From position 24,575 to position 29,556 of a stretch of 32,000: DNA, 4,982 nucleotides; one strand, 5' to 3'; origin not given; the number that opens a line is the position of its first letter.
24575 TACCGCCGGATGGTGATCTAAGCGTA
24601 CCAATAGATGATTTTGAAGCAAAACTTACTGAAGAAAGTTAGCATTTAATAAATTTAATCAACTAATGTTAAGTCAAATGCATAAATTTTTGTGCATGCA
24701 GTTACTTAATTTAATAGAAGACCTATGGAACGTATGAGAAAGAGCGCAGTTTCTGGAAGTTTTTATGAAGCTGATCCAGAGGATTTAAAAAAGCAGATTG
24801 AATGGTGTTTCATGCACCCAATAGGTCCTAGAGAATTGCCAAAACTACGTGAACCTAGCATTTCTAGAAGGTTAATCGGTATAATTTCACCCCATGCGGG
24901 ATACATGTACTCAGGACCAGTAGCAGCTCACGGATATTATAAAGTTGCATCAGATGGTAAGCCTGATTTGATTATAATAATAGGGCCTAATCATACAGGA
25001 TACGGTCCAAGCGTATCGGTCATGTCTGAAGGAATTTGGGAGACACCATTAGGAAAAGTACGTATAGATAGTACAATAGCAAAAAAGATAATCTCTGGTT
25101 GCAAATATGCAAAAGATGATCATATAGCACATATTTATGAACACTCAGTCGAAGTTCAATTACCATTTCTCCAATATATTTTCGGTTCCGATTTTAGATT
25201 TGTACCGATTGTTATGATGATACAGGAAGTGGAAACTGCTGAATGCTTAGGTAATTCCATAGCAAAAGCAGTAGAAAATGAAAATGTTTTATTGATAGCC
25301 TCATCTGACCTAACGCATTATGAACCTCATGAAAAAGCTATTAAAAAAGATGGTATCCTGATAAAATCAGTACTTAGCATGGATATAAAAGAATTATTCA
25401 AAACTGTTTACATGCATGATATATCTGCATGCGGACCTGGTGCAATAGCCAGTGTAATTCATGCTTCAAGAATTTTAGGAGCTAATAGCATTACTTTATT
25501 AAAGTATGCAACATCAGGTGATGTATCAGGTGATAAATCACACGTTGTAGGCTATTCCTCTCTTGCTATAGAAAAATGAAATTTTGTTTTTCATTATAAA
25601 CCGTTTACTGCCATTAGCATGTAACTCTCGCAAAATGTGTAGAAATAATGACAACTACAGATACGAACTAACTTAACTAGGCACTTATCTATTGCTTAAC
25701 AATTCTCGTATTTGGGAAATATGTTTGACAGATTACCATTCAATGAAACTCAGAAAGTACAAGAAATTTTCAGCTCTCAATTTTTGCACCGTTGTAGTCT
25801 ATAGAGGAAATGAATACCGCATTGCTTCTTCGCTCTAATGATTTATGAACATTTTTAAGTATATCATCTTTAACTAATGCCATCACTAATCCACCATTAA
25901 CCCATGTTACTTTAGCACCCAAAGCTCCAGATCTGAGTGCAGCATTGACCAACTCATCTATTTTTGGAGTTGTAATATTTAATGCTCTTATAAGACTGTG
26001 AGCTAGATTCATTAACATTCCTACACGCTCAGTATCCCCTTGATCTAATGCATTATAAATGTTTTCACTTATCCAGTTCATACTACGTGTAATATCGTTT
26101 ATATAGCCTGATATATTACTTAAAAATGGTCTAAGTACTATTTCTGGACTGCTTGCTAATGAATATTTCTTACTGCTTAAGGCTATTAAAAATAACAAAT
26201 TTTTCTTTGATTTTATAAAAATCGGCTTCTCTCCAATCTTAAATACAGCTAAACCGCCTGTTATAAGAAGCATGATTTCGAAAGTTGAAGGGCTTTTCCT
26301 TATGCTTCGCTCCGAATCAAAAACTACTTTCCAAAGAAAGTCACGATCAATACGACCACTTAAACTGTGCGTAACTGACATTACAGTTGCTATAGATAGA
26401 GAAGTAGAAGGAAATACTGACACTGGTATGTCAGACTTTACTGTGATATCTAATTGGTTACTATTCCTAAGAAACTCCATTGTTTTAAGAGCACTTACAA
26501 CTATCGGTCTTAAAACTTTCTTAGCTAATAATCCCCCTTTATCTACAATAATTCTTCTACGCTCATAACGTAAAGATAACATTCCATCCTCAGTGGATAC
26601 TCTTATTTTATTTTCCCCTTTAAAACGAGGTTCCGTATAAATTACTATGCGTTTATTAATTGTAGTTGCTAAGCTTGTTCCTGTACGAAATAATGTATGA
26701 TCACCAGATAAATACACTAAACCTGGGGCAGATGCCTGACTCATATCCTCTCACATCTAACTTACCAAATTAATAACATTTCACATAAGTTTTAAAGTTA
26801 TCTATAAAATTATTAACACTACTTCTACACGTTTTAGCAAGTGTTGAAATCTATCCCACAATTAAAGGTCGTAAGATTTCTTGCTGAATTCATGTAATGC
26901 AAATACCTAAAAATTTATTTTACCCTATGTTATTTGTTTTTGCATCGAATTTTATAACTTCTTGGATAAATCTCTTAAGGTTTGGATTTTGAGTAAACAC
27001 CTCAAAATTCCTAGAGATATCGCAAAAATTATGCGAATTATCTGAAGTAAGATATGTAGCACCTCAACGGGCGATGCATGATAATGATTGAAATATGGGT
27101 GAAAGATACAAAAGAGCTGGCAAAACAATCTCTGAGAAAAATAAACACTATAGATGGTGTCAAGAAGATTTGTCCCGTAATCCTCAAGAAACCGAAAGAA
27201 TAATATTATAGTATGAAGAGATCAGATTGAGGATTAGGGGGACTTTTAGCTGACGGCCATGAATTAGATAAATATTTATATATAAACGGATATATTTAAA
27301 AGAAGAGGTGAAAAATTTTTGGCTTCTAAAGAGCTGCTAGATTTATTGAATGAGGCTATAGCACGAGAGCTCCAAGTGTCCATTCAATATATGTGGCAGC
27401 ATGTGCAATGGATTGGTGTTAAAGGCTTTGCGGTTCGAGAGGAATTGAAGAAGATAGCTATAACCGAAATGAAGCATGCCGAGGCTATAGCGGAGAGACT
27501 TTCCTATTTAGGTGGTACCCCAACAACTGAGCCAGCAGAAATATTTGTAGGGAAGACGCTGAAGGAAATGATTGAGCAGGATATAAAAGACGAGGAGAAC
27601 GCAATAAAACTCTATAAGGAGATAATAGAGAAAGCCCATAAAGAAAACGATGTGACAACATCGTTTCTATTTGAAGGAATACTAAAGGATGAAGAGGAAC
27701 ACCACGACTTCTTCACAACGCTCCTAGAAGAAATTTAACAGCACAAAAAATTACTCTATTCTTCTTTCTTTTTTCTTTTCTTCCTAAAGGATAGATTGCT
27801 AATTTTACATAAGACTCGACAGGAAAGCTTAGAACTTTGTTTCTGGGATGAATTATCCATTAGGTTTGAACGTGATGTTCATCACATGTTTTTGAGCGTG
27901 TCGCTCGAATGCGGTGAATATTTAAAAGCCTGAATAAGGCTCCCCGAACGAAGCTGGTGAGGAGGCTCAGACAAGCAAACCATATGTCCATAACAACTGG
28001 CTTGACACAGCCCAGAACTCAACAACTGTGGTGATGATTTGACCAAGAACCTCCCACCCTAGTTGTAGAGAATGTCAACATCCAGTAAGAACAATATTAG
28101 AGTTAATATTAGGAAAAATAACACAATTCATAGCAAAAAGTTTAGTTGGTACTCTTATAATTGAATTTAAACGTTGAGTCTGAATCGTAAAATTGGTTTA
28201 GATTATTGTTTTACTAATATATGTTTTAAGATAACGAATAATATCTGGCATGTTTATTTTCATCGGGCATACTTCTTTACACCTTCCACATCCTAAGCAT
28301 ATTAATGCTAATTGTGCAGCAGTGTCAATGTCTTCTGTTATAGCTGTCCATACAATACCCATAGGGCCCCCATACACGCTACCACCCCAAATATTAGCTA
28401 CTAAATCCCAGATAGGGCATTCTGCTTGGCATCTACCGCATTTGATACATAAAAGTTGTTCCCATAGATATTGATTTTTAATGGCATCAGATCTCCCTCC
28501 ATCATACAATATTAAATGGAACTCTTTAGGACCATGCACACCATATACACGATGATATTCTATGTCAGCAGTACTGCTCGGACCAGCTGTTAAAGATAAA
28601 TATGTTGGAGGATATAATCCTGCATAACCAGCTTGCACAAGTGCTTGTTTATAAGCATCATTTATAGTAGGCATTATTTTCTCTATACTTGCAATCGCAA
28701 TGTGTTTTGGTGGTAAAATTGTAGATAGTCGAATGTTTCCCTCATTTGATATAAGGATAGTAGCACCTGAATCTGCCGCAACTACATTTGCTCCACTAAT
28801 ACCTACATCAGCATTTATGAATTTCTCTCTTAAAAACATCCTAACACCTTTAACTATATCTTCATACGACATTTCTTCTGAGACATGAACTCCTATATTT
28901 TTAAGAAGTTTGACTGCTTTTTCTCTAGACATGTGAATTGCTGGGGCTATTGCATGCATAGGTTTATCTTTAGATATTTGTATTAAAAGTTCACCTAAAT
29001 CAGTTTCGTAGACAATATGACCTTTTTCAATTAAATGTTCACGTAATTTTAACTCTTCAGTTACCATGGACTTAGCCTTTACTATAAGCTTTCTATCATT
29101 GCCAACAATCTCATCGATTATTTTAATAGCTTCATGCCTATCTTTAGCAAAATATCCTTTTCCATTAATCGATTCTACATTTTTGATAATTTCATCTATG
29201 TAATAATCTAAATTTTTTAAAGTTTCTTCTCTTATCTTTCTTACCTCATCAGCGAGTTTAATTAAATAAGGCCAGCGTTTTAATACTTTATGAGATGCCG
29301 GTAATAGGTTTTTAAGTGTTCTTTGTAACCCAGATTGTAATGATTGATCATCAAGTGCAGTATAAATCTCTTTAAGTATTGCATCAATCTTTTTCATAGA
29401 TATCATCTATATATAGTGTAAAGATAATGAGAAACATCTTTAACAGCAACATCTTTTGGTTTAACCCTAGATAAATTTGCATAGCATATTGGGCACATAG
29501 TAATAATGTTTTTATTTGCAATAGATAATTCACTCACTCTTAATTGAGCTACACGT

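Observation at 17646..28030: Near-perfect 230-bp inverted repeats bracket about 9.9 kb of core housekeeping genes (potential invertible segment or MITE pair)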

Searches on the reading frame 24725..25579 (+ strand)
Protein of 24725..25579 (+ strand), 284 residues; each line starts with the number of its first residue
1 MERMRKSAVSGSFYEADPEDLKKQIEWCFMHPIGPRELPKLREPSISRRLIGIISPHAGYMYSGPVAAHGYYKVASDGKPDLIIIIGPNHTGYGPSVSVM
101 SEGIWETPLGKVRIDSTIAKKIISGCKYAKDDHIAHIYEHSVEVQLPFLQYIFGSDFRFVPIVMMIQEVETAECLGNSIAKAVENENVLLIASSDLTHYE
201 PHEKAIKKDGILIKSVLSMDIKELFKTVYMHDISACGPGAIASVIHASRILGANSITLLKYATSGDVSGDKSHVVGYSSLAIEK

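Call 78: search_protein_families(library=pfam, proteins=[window:24725-25579:+])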
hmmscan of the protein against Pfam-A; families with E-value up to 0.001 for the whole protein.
window:24725-25579:+ (284 aa): 2 families
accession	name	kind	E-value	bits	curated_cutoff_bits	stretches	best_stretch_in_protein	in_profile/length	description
PF01875.22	Memo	-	1.4e-83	280.7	27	1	7-280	2-268/269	Memo-like protein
PF02900.23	LigB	-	1e-06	28.5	26.3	1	76-215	39-197/269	Catalytic LigB subunit of aromatic ring-opening dioxygenase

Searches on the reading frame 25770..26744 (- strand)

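Call 14: search_protein_families(library=pfam, proteins=[window:25770-26744:-])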
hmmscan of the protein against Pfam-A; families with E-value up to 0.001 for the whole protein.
window:25770-26744:- (324 aa): 2 families
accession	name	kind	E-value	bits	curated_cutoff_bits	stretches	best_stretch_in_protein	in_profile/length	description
PF08544.19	GHMP_kinases_C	-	1e-05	26.2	21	1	232-291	4-66/85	GHMP kinases C terminal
PF10509.15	GalKase_gal_bdg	-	0.00022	21.2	23.1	1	4-36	14-46/49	Galactokinase galactose-binding signature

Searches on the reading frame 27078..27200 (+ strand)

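Call 63: search_protein_families(library=pfam, proteins=[window:27078-27200:+], max_evalue=1)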
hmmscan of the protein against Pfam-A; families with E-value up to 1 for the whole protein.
seq(41 aa): 2 families
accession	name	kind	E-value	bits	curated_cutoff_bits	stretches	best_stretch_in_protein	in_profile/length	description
PF01037.27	AsnC_trans_reg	-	0.0015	18.9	25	1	2-34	36-68/73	Lrp/AsnC ligand binding domain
PF15335.11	CAAP1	-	0.043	14.7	25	1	4-38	4-37/63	Caspase activity and apoptosis inhibitor 1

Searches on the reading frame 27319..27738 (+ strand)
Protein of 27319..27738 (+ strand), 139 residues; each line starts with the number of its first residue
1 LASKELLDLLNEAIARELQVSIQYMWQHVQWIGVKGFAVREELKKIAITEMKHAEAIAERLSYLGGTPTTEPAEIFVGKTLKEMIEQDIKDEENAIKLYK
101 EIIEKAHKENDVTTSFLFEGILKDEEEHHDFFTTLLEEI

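Call 14: search_protein_families(library=pfam, proteins=[window:27319-27738:+])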
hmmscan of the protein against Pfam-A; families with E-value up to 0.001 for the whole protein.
window:27319-27738:+ (139 aa): 2 families
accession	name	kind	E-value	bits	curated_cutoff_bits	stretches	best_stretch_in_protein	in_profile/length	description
PF00210.30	Ferritin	-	2.1e-32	112.4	24.5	1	8-139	2-139/142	Ferritin-like domain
PF02915.23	Rubrerythrin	-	2.7e-07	31.5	22.8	1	8-135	1-136/137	Rubrerythrin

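Call 16: find_encoding_contigs(protein=window:27319-27738:+, flank=10000, max_places=10)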
Protein window:27319-27738:+ (139 aa): no gene with exactly this product is on record in the collection.

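Call 68: find_homologous_proteins(query=window:27319-27738:+, max_evalue=1e-40)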
Query window:27319-27738:+ (139 aa): 6327 proteins with E <= 1e-40 among 8000 candidates; the best 120 are listed.
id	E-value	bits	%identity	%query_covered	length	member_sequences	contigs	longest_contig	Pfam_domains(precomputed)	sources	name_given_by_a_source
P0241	1.3e-82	292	100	100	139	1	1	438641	PF02915.24,PF00210.31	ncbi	ncbi:MAG: ferritin-like domain-containing protein [Thermoprotei archaeon]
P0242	2.5e-76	272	91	100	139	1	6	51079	PF02915.24,PF00210.31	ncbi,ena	ncbi:MAG: ferritin-like domain-containing protein [Candidatus Bathyarchaeia archaeon]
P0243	3.6e-76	271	92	100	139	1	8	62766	PF02915.24,PF00210.31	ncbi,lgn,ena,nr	ncbi:MAG: ferritin-like domain-containing protein [Candidatus Bathyarchaeia archaeon]|nr:ferritin [C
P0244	5.1e-76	271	91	100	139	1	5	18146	PF02915.24,PF00210.31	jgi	-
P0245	7.3e-76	270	91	100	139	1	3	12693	PF02915.24,PF00210.31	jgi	-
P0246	9.7e-76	270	91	100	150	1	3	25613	PF02915.24,PF00210.31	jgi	-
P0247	1.1e-75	270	91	100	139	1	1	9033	PF02915.24,PF00210.31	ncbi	ncbi:MAG: ferritin-like domain-containing protein [Candidatus Bathyarchaeia archaeon]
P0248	2.2e-75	269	91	100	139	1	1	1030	PF02915.24,PF00210.31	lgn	-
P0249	5.9e-75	267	91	100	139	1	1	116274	PF02915.24,PF00210.31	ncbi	ncbi:MAG: ferritin-like domain-containing protein [Candidatus Bathyarchaeia archaeon]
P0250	1.0e-74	266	91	100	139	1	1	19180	PF02915.24,PF00210.31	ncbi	ncbi:MAG: ferritin-like domain-containing protein [Candidatus Bathyarchaeia archaeon]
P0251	1.2e-74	266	91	100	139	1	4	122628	PF02915.24,PF00210.31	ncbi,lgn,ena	ncbi:MAG: ferritin-like domain-containing protein [Candidatus Bathyarchaeia archaeon]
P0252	1.5e-74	266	91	100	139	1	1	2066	PF02915.24,PF00210.31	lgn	-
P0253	2.0e-74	266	89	100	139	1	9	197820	PF02915.24,PF00210.31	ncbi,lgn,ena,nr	ncbi:MAG: ferritin-like domain-containing protein [Candidatus Bathyarchaeia archaeon]|nr:ferritin-li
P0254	2.3e-74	265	91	100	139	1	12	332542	PF02915.24,PF00210.31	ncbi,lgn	ncbi:MAG: ferritin-like domain-containing protein [Candidatus Bathyarchaeia archaeon]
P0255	2.5e-74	265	91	100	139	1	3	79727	PF02915.24,PF00210.31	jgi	-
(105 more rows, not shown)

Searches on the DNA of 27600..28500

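Call 8: search_rna_families(source=window, start=27600, end=28500, threshold=evalue, max_evalue=10, show_alignments=3)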
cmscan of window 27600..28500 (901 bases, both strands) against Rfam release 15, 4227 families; matches with E-value up to 10: 3.
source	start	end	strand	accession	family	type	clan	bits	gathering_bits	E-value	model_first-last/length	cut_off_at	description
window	27642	27704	+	RF02526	SSRC34_1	Gene; sRNA;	-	19.1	64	7.3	1-128/128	no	Streptococcus sRNA SSRC34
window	27632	27680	-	RF04060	mir-703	Gene; miRNA;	-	15.8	88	9.6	1-67/67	no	mir-703 microRNA precursor family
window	27679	27889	-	RF03532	SQ2397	Cis-reg;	-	15.2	100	6.3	1-243/243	no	Cis-regulator of HTH transcription factor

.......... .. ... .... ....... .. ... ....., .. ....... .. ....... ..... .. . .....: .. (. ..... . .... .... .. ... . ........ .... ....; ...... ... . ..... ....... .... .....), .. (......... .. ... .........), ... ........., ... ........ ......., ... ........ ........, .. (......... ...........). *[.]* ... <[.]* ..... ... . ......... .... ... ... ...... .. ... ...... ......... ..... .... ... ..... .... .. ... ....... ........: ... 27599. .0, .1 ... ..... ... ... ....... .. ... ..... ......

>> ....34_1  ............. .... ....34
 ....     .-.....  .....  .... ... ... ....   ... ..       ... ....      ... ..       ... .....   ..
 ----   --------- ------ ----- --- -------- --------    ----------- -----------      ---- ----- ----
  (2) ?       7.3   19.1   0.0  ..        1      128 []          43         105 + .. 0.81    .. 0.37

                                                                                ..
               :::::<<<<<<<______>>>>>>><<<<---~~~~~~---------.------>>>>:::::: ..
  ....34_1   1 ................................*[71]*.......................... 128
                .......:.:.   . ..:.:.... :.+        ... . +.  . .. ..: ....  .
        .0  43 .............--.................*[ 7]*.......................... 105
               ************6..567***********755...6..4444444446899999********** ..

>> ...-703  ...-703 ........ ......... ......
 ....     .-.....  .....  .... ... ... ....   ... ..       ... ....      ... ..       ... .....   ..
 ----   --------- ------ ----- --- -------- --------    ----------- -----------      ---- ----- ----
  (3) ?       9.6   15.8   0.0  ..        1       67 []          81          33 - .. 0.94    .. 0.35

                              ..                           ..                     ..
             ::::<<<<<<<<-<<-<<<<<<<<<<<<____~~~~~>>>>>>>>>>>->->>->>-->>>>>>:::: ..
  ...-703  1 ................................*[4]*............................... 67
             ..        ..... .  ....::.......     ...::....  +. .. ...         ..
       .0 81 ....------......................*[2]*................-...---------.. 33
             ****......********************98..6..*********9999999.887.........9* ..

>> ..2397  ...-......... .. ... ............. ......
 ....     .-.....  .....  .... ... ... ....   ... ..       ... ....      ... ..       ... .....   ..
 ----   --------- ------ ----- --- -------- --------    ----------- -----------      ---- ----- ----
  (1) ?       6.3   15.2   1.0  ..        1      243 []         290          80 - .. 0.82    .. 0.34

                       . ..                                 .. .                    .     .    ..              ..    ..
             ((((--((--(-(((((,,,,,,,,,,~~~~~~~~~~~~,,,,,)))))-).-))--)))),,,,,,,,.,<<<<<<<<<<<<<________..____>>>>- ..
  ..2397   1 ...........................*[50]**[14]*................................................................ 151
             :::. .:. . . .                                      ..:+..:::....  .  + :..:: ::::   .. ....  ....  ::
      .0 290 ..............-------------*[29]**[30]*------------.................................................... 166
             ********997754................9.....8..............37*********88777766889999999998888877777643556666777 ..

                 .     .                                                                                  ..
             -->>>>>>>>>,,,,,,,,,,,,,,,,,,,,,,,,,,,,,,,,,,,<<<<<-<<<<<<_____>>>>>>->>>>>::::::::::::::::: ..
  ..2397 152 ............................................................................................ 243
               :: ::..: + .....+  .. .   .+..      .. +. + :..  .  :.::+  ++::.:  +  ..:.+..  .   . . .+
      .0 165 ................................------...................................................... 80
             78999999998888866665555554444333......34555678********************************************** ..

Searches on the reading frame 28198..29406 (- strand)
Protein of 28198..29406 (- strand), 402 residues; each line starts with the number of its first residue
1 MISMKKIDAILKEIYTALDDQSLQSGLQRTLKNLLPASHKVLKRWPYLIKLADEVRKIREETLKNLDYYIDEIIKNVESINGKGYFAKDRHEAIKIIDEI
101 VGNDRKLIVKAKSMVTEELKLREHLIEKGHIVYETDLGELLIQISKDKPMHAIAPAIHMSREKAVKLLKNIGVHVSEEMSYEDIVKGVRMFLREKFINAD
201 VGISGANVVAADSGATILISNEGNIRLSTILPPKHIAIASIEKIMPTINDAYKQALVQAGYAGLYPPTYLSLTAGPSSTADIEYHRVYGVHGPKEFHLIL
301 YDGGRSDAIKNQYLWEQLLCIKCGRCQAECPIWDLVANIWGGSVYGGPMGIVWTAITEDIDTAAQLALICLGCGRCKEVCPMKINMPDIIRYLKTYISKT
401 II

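Call 14: search_protein_families(library=pfam, proteins=[window:28198-29406:-])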
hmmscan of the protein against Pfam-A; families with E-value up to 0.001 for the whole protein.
window:28198-29406:- (402 aa): 15 families
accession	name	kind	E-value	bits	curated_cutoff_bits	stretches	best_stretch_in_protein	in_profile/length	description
PF02589.21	LUD_dom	-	8.7e-46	156.5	22.6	1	70-300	1-188/189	LUD domain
PF13183.11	Fer4_8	-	2.7e-11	44.3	27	1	319-384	4-68/68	4Fe-4S dicluster domain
PF25160.1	LdpA_Fe-S-bd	-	9.1e-09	35.4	27.6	1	360-383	18-41/49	LdpA Fe-S cluster-binding domain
PF12837.12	Fer4_6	-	1.6e-06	28.2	25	0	315-331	4-20/24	4Fe-4S binding domain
PF13237.11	Fer4_10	-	2e-06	28.1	25.5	1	319-381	8-53/53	4Fe-4S dicluster domain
PF00037.32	Fer4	-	4e-06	26.9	21.1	0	318-331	6-19/24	4Fe-4S binding domain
PF12797.12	Fer4_2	-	4e-06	26.9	24.5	0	316-331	6-21/22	4Fe-4S binding domain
PF13534.11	Fer4_17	-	7.4e-06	26.9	22.2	1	320-385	2-61/61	4Fe-4S dicluster domain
PF17179.9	Fer4_22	-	1e-05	26.7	27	0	367-384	78-95/95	4Fe-4S dicluster domain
PF12838.12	Fer4_7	-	1.4e-05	25.9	27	1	320-383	2-51/52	4Fe-4S dicluster domain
PF13187.11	Fer4_9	-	2e-05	24.9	27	1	320-383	2-50/52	4Fe-4S dicluster domain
PF12800.12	Fer4_4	-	3.2e-05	24.3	24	0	319-331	3-15/17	4Fe-4S binding domain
PF14697.11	Fer4_21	-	4.3e-05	24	35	0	367-385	38-58/59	4Fe-4S dicluster domain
PF13484.11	Fer4_16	-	0.00026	22.1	30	0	320-382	2-65/66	4Fe-4S double cluster binding domain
PF12798.12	Fer4_3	-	0.00079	20.5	27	0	370-383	1-14/15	4Fe-4S binding domain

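Call 38: find_homologous_proteins(query=window:28198-29406:-, max_evalue=1e-60)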
Query window:28198-29406:- (402 aa): 1999 proteins with E <= 1e-60 among 8000 candidates; the best 120 are listed.
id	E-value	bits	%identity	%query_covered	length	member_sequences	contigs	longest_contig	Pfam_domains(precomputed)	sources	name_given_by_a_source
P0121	8.3e-243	824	90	99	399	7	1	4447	PF14697.12,PF17179.10,PF12837.13,PF12838.13,PF13534.12,PF12800.13,PF02589.22,PF12797.13,PF00037.33,PF25160.2,PF13237.12,PF13183.12,PF13187.12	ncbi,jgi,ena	-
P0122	3.8e-179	614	68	96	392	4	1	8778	PF02589.22,PF12797.13,PF00037.33,PF13534.12,PF25160.2,PF13237.12,PF13183.12,PF13187.12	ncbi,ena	-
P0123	2.3e-178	611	68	96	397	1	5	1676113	PF02589.22,PF12797.13,PF12837.13,PF00037.33,PF13484.12,PF25160.2,PF13237.12,PF13183.12,PF13187.12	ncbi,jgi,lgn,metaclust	jgi:L-lactate dehydrogenase complex protein LldG|metaclust:\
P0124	2.3e-177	608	67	99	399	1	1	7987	PF02589.22,PF12838.13,PF13237.12,PF13183.12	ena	-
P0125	1.7e-176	605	66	97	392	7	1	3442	PF02589.22,PF12797.13,PF12838.13,PF13534.12,PF25160.2,PF13237.12,PF13183.12,PF13187.12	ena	-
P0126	2.6e-174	598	67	95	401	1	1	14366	PF02589.22,PF12797.13,PF12837.13,PF00037.33,PF12838.13,PF13237.12,PF13183.12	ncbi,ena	-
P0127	5.0e-173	594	66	98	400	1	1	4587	PF02589.22,PF12797.13,PF12837.13,PF25160.2,PF13237.12,PF13183.12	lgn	-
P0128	1.4e-172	592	65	98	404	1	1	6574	PF02589.22,PF12797.13,PF13534.12,PF13237.12,PF13183.12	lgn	-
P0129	9.4e-172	590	65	96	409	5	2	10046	PF02589.22,PF12797.13,PF12837.13,PF00037.33,PF13534.12,PF13183.12,PF13187.12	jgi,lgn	jgi:L-lactate dehydrogenase complex protein LldG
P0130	3.6e-169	581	62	99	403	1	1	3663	PF02589.22,PF13534.12,PF25160.2,PF13237.12,PF13183.12,PF13187.12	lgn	-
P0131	1.6e-168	579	64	97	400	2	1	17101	PF02589.22,PF12797.13,PF12837.13,PF00037.33,PF12838.13,PF25160.2,PF13237.12,PF13183.12,PF13187.12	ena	-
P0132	9.9e-167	573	64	96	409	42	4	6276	PF02589.22,PF12797.13,PF12837.13,PF00037.33,PF12838.13,PF13534.12,PF25160.2,PF13237.12,PF13183.12,PF13187.12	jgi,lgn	jgi:L-lactate dehydrogenase complex protein LldG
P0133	1.7e-166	572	64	97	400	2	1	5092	PF02589.22,PF12797.13,PF12837.13,PF00037.33,PF13484.12,PF12838.13,PF25160.2,PF13237.12,PF13183.12,PF13187.12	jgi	-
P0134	5.2e-166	571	63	97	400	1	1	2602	PF02589.22,PF12797.13,PF12837.13,PF00037.33,PF12838.13,PF13534.12,PF25160.2,PF13237.12,PF13183.12,PF13187.12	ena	-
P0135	1.6e-165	569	60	99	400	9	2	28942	PF02589.22,PF12837.13,PF12838.13,PF13534.12,PF25160.2,PF13237.12,PF13183.12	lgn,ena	-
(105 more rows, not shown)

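Call 39: find_encoding_contigs(protein=P0121, flank=10000, max_places=4)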
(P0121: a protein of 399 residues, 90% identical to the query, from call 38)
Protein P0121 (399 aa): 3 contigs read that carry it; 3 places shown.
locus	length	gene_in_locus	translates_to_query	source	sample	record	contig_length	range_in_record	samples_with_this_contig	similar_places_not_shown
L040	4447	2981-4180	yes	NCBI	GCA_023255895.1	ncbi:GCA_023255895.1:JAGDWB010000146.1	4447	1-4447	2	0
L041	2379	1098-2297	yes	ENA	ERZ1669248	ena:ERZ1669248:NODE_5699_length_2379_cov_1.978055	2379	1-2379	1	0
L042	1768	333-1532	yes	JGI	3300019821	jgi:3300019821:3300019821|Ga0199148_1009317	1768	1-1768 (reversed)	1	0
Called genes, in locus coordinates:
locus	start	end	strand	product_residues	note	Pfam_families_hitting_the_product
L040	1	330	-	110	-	?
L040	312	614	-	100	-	-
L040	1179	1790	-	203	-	-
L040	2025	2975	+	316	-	PF02754:CCG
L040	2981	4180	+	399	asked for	PF02589:LUD_dom, PF25160:LdpA_Fe-S-bd (faint), PF13534:Fer4_17 (faint), PF00037:Fer4 (faint), PF12797:Fer4_2 (faint), PF12838:Fer4_7 (weak), PF13183:Fer4_8, PF13187:Fer4_9 (weak), +5 more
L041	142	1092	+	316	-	PF02754:CCG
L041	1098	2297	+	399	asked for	PF02589:LUD_dom, PF25160:LdpA_Fe-S-bd (faint), PF13534:Fer4_17 (faint), PF00037:Fer4 (faint), PF12797:Fer4_2 (faint), PF12838:Fer4_7 (weak), PF13183:Fer4_8, PF13187:Fer4_9 (weak), +5 more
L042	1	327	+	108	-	?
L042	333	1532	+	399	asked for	PF02589:LUD_dom, PF25160:LdpA_Fe-S-bd (faint), PF13534:Fer4_17 (faint), PF00037:Fer4 (faint), PF12797:Fer4_2 (faint), PF12838:Fer4_7 (weak), PF13183:Fer4_8, PF13187:Fer4_9 (weak), +5 more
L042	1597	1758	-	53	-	-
